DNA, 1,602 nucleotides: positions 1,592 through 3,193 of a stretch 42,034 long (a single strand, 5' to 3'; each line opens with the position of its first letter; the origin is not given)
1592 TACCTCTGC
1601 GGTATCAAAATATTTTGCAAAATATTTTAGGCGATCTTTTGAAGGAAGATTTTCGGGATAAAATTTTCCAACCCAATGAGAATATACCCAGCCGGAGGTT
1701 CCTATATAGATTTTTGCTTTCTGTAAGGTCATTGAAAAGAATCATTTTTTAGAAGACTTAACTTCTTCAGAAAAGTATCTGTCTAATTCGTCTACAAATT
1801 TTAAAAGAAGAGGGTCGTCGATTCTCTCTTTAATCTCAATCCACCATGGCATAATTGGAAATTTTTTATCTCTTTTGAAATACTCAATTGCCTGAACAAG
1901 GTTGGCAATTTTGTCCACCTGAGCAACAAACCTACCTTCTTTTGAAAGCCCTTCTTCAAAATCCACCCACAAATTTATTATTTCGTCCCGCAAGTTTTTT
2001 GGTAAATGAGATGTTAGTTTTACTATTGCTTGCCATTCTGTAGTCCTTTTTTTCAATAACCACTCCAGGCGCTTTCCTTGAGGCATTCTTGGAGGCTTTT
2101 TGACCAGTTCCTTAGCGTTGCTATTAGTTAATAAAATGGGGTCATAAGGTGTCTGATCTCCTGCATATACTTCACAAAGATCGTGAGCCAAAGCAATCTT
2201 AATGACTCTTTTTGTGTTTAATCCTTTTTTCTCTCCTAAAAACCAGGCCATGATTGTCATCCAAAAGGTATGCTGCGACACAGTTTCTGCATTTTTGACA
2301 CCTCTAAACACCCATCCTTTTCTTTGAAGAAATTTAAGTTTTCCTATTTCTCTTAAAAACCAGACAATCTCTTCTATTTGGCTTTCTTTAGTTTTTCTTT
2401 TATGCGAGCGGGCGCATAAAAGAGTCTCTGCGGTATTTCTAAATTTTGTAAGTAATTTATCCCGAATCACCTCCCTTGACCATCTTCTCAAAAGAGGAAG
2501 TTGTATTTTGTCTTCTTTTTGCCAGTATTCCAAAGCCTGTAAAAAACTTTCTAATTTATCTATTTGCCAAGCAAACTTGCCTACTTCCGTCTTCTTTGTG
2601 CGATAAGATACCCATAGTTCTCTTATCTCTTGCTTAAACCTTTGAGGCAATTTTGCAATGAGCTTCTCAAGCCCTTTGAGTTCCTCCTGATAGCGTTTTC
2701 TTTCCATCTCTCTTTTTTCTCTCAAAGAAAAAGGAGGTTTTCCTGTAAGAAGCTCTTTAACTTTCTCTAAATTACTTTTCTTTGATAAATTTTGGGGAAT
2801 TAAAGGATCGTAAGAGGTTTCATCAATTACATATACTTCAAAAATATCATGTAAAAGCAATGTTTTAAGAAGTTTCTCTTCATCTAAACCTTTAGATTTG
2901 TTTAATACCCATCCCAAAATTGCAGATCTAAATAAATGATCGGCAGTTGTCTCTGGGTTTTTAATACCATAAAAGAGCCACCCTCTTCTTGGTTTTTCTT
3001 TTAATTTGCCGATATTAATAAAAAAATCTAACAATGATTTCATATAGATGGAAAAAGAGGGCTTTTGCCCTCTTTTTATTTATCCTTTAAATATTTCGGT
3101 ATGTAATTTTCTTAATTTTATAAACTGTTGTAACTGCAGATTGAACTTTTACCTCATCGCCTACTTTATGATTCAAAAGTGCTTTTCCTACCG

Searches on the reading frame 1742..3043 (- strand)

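Call 29: search_protein_families(library=pfam, proteins=[window:1742-3043:-], max_evalue=0.001)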
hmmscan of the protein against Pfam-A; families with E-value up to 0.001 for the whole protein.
window:1742-3043:- (433 aa): 4 families
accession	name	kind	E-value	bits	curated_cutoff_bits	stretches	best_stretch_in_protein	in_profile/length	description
PF13023.12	HD_3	-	2e-61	207.2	22.5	2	233-392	1-138/165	HD domain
PF12917.13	YfbR-like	-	2.9e-16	60.1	25.9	1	229-297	2-74/182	5'-deoxynucleotidase YfbR-like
PF01966.28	HD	-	4.1e-10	40.4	22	1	256-381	2-115/116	HD domain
PF04634.17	YezG-like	-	7e-05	23.4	21.7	0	107-160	54-107/146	Immunity protein YezG-like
